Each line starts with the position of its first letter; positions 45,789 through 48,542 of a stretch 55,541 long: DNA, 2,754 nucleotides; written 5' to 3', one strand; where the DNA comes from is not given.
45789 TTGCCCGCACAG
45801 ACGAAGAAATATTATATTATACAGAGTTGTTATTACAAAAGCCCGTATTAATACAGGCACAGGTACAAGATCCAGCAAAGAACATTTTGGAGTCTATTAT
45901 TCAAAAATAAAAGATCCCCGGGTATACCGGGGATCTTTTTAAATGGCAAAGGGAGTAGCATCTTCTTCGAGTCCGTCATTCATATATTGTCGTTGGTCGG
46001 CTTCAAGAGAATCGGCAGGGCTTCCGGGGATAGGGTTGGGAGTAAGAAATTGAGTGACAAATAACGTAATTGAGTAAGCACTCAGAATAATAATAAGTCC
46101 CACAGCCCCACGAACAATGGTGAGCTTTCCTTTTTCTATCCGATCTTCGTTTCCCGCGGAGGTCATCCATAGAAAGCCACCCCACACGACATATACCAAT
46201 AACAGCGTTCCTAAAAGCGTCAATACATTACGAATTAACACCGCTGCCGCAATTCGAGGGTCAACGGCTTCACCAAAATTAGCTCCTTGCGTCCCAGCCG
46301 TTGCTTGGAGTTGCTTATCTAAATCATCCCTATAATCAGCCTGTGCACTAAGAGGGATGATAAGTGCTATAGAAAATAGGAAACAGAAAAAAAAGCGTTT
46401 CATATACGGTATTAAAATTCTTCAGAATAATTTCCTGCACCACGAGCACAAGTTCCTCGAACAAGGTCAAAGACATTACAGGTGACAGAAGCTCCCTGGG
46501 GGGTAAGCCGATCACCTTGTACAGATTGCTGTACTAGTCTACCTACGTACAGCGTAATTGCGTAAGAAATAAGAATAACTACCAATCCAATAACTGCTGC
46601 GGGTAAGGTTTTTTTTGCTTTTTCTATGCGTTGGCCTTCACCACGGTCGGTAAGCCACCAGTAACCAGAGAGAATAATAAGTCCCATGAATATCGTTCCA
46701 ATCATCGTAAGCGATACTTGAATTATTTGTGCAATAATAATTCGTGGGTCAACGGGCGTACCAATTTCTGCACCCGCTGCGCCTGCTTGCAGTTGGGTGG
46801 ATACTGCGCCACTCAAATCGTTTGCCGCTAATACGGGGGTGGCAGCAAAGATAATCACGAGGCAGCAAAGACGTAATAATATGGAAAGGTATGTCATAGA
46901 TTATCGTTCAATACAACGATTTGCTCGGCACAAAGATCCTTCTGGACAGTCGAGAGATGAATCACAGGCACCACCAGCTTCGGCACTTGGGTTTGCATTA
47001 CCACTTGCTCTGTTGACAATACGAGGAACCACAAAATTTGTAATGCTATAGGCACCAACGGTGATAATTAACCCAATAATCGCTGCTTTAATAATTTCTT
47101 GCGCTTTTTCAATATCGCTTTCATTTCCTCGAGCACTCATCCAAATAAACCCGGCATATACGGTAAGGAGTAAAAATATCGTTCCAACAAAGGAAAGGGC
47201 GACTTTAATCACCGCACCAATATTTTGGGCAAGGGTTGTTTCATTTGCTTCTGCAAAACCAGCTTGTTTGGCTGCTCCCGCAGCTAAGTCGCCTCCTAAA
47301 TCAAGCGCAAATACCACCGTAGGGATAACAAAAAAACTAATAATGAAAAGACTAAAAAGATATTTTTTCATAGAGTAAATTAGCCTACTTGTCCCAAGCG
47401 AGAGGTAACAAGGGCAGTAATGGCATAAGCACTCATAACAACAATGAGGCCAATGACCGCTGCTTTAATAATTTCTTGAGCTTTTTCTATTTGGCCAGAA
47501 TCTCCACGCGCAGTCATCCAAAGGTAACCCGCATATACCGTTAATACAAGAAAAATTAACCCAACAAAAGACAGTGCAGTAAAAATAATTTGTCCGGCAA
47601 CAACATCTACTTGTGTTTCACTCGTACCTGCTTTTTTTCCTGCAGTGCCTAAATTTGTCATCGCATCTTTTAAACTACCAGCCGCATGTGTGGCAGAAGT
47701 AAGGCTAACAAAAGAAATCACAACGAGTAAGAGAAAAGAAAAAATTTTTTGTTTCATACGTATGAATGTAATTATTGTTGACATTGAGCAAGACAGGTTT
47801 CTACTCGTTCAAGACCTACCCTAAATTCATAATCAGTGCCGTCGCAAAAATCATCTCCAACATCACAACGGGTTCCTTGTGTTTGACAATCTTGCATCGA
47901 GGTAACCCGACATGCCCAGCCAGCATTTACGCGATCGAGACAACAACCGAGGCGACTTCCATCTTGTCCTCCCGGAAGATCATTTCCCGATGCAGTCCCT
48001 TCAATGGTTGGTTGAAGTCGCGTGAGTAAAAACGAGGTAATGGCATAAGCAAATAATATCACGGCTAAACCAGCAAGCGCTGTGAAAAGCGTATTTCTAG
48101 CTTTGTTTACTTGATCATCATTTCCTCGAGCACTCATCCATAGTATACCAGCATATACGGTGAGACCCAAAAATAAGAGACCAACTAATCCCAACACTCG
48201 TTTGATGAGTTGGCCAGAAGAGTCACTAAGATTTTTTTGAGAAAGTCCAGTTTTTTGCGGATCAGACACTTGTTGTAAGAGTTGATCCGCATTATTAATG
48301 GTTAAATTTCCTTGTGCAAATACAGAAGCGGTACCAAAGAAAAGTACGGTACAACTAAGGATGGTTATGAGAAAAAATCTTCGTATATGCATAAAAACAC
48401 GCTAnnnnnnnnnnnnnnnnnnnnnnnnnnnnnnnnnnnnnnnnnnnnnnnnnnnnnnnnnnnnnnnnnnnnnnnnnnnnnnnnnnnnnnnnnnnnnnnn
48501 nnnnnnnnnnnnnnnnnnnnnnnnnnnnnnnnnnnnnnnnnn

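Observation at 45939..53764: Tandem array of 12 VirB2/TrbC-like pilin paralogues with no adjacent T4SS machinery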

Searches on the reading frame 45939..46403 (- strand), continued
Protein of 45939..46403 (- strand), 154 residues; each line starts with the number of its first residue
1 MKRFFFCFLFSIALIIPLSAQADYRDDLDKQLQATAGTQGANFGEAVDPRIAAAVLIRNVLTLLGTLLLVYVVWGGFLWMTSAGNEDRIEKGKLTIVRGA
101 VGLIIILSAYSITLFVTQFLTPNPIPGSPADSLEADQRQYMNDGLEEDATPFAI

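Call 88: find_encoding_contigs(protein=P0077, flank=10000, max_places=2)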
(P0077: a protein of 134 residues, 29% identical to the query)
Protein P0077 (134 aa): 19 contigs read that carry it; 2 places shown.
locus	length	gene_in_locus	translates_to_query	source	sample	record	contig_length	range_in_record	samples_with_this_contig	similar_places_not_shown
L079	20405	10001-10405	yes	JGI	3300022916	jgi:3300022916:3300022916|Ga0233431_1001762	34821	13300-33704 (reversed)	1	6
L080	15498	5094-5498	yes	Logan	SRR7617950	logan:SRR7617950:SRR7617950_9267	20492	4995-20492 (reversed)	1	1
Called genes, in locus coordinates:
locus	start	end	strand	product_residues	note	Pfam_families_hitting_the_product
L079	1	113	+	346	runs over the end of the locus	PF00465:Fe-ADH, PF13685:Fe-ADH_2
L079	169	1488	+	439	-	PF00037:Fer4 (faint), PF12838:Fer4_7 (weak), PF13237:Fer4_10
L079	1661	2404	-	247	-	-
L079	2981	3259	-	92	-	-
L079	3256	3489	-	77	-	-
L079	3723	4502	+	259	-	PF01978:TrmB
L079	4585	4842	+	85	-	-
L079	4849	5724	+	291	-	PF00483:NTP_transferase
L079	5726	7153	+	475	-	PF01547:SBP_bac_1, PF13416:SBP_bac_8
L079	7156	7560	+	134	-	PF18895:T4SS_pilin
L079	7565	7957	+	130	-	PF18895:T4SS_pilin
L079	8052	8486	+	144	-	PF18895:T4SS_pilin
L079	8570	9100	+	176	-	PF18895:T4SS_pilin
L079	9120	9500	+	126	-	PF18895:T4SS_pilin (weak)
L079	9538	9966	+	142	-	PF18895:T4SS_pilin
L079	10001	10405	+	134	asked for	PF18895:T4SS_pilin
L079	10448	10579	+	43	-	-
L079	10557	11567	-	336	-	PF10432:bact-PGI_C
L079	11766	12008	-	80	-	-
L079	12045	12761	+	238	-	PF20772:TACO1_YebC_N, PF01709:Transcrip_reg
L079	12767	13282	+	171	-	PF02075:RuvC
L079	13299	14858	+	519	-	PF00801:PKD, PF18911:PKD_4, PF14402:7TM_transglut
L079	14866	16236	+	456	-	PF14397:ATPgrasp_ST, PF02655:ATP-grasp_3 (faint), PF08443:RimK (faint)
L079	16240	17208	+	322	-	PF12060:DUF3541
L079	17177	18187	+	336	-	PF14397:ATPgrasp_ST (weak), PF02655:ATP-grasp_3 (faint), PF08443:RimK, PF07478:Dala_Dala_lig_C (faint), PF02955:GSH-S_ATP (weak)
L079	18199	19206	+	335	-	PF02786:CPSase_L_D2 (faint), PF08443:RimK (faint)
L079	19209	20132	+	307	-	PF08443:RimK, PF02955:GSH-S_ATP (weak), PF14398:ATPgrasp_YheCD (weak)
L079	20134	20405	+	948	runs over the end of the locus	PF00912:Transgly, PF00905:Transpeptidase, PF17957:Big_7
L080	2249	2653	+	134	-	PF18895:T4SS_pilin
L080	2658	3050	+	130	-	PF18895:T4SS_pilin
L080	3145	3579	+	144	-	PF18895:T4SS_pilin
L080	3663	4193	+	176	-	PF18895:T4SS_pilin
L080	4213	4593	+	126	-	PF18895:T4SS_pilin (weak)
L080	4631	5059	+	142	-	PF18895:T4SS_pilin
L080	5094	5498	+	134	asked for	PF18895:T4SS_pilin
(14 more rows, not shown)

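Call 89: find_encoding_contigs(protein=P0109, flank=10000, max_places=2)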
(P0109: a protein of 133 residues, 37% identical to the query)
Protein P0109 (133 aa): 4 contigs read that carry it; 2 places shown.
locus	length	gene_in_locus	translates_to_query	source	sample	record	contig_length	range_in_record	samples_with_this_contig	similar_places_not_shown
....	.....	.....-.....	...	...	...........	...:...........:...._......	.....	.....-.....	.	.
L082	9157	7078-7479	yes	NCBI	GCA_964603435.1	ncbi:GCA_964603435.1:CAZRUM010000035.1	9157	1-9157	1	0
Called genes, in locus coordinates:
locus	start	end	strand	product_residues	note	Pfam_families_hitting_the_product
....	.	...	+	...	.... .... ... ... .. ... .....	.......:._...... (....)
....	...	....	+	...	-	-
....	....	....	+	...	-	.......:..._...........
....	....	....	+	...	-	-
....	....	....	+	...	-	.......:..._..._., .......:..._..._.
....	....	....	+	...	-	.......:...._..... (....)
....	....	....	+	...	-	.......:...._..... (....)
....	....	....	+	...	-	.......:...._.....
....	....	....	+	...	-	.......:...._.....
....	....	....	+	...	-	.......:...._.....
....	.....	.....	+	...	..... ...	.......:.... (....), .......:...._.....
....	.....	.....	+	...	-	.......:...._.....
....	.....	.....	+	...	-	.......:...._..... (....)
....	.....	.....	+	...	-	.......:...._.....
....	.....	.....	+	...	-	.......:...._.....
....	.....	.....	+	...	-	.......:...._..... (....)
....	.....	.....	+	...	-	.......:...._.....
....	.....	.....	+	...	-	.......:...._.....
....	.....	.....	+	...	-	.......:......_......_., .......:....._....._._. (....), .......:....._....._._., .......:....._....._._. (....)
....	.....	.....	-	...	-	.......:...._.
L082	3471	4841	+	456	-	PF18895:T4SS_pilin (weak)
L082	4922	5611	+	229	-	PF18895:T4SS_pilin (weak)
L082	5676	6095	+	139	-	PF18895:T4SS_pilin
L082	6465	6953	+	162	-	PF18895:T4SS_pilin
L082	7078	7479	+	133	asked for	PF04956:TrbC (weak), PF18895:T4SS_pilin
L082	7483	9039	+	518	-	PF18895:T4SS_pilin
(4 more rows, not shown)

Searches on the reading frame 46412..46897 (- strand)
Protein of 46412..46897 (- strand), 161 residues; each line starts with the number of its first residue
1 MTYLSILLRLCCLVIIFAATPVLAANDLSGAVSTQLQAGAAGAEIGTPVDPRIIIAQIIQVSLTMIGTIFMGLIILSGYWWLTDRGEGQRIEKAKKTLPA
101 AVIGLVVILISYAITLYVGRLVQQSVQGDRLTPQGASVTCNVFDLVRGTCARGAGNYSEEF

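Call 3: search_protein_families(library=pfam, proteins=[window:46412-46897:-], max_evalue=0.01)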
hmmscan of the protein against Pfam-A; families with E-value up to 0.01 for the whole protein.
window:46412-46897:- (161 aa): 1 family
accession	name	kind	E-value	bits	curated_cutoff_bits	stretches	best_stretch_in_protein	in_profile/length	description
PF18895.5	T4SS_pilin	-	0.0025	18.3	26.6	1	59-113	12-66/71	Type IV secretion system pilin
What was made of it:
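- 46412..46897 (-): Pilin W02 (d10), 161 aa, the most divergent member. PF18895 scores 18.3 bits, below the cut-off (call 3).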

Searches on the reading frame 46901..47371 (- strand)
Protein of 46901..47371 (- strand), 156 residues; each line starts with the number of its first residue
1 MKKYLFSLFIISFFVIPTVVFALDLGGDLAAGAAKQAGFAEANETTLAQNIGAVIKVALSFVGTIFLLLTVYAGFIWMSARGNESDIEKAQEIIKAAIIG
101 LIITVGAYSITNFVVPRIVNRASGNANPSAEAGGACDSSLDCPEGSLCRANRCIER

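Call 3: search_protein_families(library=pfam, proteins=[window:46901-47371:-], max_evalue=0.01)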
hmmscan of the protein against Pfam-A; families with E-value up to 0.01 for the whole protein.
window:46901-47371:- (156 aa): 2 families
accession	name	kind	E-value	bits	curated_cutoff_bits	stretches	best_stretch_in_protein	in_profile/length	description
PF18895.5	T4SS_pilin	-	3.5e-07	30.6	26.6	1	43-114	4-71/71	Type IV secretion system pilin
PF01683.23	EB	-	0.0017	18.8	24.3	1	124-153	10-39/52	EB module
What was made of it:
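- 46901..47371 (-): Pilin W03 (d9), 156 aa, with a short Cys-containing C-terminal tail. PF18895 E 3.5e-7 and a weak EB-module hit (call 3).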

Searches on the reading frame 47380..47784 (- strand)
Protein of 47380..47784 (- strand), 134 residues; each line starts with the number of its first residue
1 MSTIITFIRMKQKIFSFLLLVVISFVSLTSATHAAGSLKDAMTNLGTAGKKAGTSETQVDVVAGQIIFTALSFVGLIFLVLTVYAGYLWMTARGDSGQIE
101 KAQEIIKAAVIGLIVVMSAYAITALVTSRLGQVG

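Call 3: search_protein_families(library=pfam, proteins=[window:47380-47784:-], max_evalue=0.01)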
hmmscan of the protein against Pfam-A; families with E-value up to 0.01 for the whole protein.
window:47380-47784:- (134 aa): 1 family
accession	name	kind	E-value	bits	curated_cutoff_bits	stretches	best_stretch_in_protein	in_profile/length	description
PF18895.5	T4SS_pilin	-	3.2e-08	34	26.6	1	67-124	12-69/71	Type IV secretion system pilin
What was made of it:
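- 47380..47757 (-): Pilin W04 (d8), a small subunit. The longest ORF runs to 47784; the likely start is 47757. PF18895 E 3.2e-8 (call 3).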

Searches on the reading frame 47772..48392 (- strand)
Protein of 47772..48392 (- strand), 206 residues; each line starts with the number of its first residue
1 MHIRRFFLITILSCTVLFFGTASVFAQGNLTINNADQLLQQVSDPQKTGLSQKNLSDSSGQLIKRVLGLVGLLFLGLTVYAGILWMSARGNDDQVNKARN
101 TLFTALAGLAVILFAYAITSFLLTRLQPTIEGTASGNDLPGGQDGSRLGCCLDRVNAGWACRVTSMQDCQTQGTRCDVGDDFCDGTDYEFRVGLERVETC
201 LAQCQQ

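Call 3: search_protein_families(library=pfam, proteins=[window:47772-48392:-], max_evalue=0.01)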
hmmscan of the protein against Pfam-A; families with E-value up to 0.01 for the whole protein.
window:47772-48392:- (206 aa): 1 family
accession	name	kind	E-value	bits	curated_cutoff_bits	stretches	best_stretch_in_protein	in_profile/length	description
PF18895.5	T4SS_pilin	-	7.9e-07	29.5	26.6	1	61-122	11-71/71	Type IV secretion system pilin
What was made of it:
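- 47772..48392 (-): Pilin W05 (d7), 206 aa. It has a hairpin and a conserved C-terminal Cys-rich domain (9 Cys). PF18895 E 7.9e-7 (call 3).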

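Call 56: search_protein_families(library=ncbifam, proteins=[window:47772-48392:-], max_evalue=0.001)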
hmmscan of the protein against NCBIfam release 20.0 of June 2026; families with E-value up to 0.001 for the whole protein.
window:47772-48392:- (206 aa): 1 family
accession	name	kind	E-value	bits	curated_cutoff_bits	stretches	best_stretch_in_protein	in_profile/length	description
NF045849.1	ICE_MMCAP2_0565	equivalog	0.00012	21.7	40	1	57-123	11-77/80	Mbov_0395 family pilin-like conjugal transfer protein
